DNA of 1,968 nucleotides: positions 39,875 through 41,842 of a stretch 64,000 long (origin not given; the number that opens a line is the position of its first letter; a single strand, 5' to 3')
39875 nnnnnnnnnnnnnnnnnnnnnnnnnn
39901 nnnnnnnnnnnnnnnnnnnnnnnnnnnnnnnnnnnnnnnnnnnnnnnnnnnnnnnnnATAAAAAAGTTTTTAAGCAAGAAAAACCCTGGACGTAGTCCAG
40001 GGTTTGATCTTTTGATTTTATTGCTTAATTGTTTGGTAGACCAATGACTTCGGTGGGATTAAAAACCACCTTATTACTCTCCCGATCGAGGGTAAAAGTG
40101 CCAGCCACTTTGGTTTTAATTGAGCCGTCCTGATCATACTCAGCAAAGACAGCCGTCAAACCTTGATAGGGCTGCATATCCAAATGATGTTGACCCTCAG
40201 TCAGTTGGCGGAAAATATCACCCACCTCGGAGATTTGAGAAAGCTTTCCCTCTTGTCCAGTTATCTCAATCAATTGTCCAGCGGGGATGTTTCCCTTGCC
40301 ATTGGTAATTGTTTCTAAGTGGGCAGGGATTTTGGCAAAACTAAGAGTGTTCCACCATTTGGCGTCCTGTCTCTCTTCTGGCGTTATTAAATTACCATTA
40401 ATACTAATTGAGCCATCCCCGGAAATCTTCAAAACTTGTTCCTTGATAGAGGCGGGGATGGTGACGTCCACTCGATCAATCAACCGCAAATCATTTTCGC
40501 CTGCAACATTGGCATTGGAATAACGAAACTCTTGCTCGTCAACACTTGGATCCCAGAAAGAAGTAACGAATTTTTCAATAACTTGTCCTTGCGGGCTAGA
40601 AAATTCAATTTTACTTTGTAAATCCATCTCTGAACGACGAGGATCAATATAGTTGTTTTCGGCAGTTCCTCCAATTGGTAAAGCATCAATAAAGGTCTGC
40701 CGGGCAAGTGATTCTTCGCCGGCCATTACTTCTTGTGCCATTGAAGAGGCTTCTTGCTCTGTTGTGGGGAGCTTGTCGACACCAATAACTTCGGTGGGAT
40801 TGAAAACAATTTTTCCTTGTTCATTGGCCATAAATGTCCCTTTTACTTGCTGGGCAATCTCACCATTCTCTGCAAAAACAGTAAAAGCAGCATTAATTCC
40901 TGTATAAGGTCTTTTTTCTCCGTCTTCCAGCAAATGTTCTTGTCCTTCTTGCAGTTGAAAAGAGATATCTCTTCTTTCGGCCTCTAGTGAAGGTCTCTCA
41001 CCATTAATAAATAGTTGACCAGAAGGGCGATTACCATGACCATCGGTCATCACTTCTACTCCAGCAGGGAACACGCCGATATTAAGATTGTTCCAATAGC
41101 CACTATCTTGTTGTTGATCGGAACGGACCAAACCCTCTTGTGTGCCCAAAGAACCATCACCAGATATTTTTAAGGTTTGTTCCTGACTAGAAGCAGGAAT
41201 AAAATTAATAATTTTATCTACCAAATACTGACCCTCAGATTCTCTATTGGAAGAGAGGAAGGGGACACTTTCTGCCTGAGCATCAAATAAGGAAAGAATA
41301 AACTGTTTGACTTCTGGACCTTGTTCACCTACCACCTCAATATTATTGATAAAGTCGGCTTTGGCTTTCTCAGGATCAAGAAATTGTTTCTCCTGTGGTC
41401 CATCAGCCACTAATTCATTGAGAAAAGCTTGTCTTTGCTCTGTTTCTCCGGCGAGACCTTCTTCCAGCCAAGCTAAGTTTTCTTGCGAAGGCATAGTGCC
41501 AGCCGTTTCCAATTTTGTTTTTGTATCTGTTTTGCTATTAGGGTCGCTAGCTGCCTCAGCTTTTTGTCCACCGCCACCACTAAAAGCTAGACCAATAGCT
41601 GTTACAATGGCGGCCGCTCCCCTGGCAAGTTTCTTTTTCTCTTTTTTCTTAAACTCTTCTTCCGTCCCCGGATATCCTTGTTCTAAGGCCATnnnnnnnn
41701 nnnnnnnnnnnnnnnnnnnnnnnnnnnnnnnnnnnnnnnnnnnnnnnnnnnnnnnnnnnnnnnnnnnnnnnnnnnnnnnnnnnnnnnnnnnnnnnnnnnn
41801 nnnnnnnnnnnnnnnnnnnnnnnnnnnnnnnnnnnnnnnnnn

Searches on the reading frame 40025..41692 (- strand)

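Call 8: search_protein_families(library=pfam, proteins=[window:40025-41692:-], max_evalue=0.001)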
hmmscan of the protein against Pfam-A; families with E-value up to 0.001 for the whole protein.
window:40025-41692:- (555 aa): 0 families

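Call 67: search_protein_families(library=pfam, proteins=[window:40025-41692:-], max_evalue=0.1)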
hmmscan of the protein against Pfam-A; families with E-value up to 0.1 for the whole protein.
window:40025-41692:- (555 aa): 2 families
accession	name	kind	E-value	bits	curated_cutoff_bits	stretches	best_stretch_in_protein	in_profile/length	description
PF19076.6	CshA_repeat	-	0.0092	17.1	27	0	277-301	52-74/103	Surface adhesin CshA repetitive domain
PF18175.6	HU-CCDC81_bac_2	-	0.062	13.6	35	0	285-301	45-61/70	CCDC81-like prokaryotic HU domain 2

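Call 118: search_protein_families(library=ncbifam, proteins=[window:40025-41692:-], max_evalue=0.01)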
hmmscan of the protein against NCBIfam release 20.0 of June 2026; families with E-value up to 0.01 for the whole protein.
window:40025-41692:- (555 aa): 1 family
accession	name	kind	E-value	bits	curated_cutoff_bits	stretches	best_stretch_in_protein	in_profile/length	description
TIGR04225.1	CshA_fibril_rpt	repeat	0.00016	22.5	60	0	516-547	41-74/104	fibrillar adhesin CshA-type repeat protein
